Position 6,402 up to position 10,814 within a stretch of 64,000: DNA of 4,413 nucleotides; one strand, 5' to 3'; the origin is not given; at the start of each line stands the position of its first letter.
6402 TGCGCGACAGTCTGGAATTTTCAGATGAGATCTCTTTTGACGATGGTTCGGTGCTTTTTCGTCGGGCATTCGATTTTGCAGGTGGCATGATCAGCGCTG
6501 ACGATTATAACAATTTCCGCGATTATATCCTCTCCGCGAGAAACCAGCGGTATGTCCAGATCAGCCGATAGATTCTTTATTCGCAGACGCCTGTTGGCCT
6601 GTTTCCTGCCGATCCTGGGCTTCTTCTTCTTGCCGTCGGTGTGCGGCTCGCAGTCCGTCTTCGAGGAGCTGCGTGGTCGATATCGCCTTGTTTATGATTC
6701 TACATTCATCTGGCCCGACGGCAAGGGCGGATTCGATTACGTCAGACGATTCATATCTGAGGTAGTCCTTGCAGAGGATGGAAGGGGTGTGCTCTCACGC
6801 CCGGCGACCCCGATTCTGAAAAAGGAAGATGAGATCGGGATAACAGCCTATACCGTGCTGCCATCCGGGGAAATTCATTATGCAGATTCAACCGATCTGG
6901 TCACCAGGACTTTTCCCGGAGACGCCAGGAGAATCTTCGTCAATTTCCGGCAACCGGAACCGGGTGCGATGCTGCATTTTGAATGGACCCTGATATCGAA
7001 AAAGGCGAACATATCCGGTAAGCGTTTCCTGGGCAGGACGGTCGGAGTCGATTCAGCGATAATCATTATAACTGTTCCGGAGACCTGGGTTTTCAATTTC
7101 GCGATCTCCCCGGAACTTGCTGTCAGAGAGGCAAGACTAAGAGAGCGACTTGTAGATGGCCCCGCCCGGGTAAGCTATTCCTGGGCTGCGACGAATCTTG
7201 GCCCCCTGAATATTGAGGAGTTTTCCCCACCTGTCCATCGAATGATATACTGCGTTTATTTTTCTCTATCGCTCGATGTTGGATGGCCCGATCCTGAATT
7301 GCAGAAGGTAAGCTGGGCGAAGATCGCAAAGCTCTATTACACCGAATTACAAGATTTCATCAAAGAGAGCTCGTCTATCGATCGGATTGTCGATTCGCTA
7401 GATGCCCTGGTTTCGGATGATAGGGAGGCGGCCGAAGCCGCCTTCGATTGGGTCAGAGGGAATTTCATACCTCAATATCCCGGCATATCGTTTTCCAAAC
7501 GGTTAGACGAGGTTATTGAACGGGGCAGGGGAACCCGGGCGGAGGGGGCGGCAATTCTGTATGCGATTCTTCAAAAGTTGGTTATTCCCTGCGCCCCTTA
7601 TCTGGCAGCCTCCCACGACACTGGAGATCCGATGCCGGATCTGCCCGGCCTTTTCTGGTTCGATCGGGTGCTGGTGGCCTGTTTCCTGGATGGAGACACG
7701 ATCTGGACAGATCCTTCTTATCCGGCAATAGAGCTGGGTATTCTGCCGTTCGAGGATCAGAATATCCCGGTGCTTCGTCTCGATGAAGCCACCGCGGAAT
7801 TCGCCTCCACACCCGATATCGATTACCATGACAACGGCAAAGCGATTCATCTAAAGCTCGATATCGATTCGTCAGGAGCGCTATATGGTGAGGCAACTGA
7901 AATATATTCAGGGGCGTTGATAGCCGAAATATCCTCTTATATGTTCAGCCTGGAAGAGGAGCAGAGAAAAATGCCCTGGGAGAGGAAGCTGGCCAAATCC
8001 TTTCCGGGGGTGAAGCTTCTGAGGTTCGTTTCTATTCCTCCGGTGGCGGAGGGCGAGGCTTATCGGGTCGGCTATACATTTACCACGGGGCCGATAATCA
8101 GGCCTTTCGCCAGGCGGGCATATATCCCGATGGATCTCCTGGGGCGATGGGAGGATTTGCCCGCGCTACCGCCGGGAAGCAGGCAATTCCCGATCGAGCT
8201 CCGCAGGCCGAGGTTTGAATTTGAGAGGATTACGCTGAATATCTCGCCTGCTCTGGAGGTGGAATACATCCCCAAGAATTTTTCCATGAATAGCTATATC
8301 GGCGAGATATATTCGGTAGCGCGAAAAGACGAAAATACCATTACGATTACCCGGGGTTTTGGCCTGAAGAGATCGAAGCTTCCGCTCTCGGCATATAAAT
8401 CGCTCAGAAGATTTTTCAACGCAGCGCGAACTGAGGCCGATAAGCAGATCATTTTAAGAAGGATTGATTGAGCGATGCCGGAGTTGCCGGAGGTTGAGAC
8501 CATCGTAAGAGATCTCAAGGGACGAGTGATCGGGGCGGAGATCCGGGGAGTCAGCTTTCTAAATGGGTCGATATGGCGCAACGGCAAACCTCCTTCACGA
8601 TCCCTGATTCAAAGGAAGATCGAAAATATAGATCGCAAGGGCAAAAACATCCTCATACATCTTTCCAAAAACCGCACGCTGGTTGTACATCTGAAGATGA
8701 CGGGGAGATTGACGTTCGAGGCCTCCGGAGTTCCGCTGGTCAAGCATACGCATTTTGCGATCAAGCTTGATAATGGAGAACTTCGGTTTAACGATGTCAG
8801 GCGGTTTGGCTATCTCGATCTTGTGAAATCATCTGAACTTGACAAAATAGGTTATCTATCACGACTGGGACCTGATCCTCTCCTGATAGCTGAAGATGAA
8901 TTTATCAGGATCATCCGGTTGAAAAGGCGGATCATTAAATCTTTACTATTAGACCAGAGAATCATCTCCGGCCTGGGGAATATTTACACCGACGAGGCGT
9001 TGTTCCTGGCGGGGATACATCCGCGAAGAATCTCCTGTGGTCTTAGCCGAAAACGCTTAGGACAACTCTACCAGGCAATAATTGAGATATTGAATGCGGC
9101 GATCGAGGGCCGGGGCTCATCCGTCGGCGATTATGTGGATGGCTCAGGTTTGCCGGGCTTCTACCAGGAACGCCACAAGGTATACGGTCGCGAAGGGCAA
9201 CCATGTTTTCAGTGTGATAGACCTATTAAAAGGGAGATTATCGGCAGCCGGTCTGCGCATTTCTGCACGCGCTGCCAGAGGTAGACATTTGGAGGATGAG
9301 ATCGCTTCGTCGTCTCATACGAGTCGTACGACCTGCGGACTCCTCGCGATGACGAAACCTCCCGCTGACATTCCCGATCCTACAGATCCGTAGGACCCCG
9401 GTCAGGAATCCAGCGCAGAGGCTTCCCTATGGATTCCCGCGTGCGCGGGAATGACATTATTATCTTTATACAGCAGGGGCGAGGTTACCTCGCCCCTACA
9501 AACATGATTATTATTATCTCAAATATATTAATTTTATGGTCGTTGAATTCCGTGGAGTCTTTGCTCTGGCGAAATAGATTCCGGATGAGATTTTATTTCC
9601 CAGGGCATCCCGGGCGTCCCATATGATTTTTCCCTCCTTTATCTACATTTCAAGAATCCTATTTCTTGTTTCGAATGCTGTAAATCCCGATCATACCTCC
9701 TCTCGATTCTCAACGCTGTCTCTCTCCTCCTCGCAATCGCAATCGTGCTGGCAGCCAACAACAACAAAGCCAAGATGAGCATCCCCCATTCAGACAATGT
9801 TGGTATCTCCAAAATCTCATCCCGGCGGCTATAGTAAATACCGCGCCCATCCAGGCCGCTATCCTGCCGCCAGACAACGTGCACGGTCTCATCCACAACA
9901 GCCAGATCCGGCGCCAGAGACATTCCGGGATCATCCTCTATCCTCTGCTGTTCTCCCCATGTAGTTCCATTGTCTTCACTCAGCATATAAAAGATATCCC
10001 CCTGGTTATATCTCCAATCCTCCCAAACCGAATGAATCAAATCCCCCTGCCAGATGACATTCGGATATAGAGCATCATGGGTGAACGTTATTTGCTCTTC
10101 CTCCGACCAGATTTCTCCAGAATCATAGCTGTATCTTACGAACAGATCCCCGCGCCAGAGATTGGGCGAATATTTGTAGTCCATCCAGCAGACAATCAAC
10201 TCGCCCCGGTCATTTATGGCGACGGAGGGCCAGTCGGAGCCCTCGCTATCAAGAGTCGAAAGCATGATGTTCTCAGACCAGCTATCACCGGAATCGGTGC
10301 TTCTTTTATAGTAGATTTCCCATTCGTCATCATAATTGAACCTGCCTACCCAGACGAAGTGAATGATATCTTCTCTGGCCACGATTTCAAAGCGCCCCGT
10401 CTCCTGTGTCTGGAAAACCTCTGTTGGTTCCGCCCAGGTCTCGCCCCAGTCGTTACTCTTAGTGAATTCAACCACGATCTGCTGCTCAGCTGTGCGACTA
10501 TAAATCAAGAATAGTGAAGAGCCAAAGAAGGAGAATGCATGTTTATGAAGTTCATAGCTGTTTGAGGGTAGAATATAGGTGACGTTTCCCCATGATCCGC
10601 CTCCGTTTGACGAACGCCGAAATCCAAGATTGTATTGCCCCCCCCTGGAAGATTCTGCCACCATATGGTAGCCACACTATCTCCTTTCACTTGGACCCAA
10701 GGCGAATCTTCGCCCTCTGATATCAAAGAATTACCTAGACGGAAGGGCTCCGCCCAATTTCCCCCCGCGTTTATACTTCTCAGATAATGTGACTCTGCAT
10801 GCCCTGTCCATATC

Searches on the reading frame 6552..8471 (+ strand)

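Call 3: search_protein_families(library=pfam, proteins=[window:6552-8471:+])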
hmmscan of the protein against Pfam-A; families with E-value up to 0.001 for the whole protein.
window:6552-8471:+ (639 aa): 1 family
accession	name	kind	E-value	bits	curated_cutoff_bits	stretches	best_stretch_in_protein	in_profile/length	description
PF12969.12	DUF3857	-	3.3e-05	24.4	24.6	1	124-218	76-168/170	Domain of Unknown Function with PDB structure (DUF3857)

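Call 4: search_protein_families(library=ncbifam, proteins=[window:6552-8471:+])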
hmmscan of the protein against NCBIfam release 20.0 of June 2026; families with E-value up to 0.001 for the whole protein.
window:6552-8471:+ (639 aa): 0 families

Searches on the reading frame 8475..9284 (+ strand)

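Call 3: search_protein_families(library=pfam, proteins=[window:8475-9284:+])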
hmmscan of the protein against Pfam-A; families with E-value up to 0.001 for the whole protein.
window:8475-9284:+ (269 aa): 3 families
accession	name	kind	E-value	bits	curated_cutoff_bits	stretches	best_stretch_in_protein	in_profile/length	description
PF01149.29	Fapy_DNA_glyco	-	1.9e-30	106.3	25.5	1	1-113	1-116/117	Formamidopyrimidine-DNA glycosylase N-terminal domain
PF06831.19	H2TH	-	3.5e-24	85.1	34.7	1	131-216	1-88/93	Formamidopyrimidine-DNA glycosylase H2TH domain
PF06827.20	zf-FPG_IleRS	-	2.3e-06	27.7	21.3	1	241-268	1-28/30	Zinc finger found in FPG and IleRS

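Call 4: search_protein_families(library=ncbifam, proteins=[window:8475-9284:+])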
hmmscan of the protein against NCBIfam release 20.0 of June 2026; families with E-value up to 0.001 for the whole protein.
window:8475-9284:+ (269 aa): 7 families
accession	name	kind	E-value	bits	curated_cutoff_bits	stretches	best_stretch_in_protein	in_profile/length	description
NF011385.0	PRK14810.1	equivalog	7.6e-84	281.4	423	1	1-269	1-272/272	DNA-formamidopyrimidine glycosylase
TIGR00577.1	fpg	equivalog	1.1e-80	270.9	203.3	1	1-268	1-276/276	DNA-formamidopyrimidine glycosylase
NF002211.1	PRK01103.1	equivalog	2.4e-80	270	212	1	1-269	1-274/274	bifunctional DNA-formamidopyrimidine glycosylase/DNA-(apurinic or apyrimidinic site) lyase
NF011386.0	PRK14811.1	equivalog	1.1e-69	234.6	414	1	1-269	1-263/269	DNA-formamidopyrimidine glycosylase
NF010551.0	PRK13945.1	equivalog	3.3e-66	223.5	348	1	1-269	1-282/282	DNA-formamidopyrimidine glycosylase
NF007763.0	PRK10445.1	equivalog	7.8e-33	114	252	1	1-269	1-263/263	endonuclease VIII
NF040775.1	endonuc_Nei2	equivalog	1.3e-18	67.4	400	1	47-269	41-252/252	endonuclease VIII Nei2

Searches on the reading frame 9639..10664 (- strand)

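Call 3: search_protein_families(library=pfam, proteins=[window:9639-10664:-])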
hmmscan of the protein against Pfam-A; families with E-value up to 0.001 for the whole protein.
window:9639-10664:- (341 aa): 2 families
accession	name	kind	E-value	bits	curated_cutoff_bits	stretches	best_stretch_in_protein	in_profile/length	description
PF13088.12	BNR_2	-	5.9e-10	39.4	31.4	1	112-209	184-274/277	BNR repeat-like domain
PF18203.6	IPTL-CTERM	-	2.6e-05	24.4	20.8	1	287-314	3-28/28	IPTL-CTERM motif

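Call 4: search_protein_families(library=ncbifam, proteins=[window:9639-10664:-])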
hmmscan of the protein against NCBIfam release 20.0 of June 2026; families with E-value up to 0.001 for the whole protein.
window:9639-10664:- (341 aa): 3 families
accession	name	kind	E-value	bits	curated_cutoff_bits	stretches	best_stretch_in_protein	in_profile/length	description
TIGR04174.1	IPTL_CTERM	subfamily_domain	2e-06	27.9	20.5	1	287-314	1-27/27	IPTL-CTERM sorting domain-containing protein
NF033207.2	midcut_by_XrtH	subfamily_domain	9.1e-05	22.6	45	1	285-314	35-64/175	midcut-by-XrtH protein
NF052328.1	NeuramTDE0471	equivalog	0.0006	18.6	900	0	146-197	143-198/538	neuraminidase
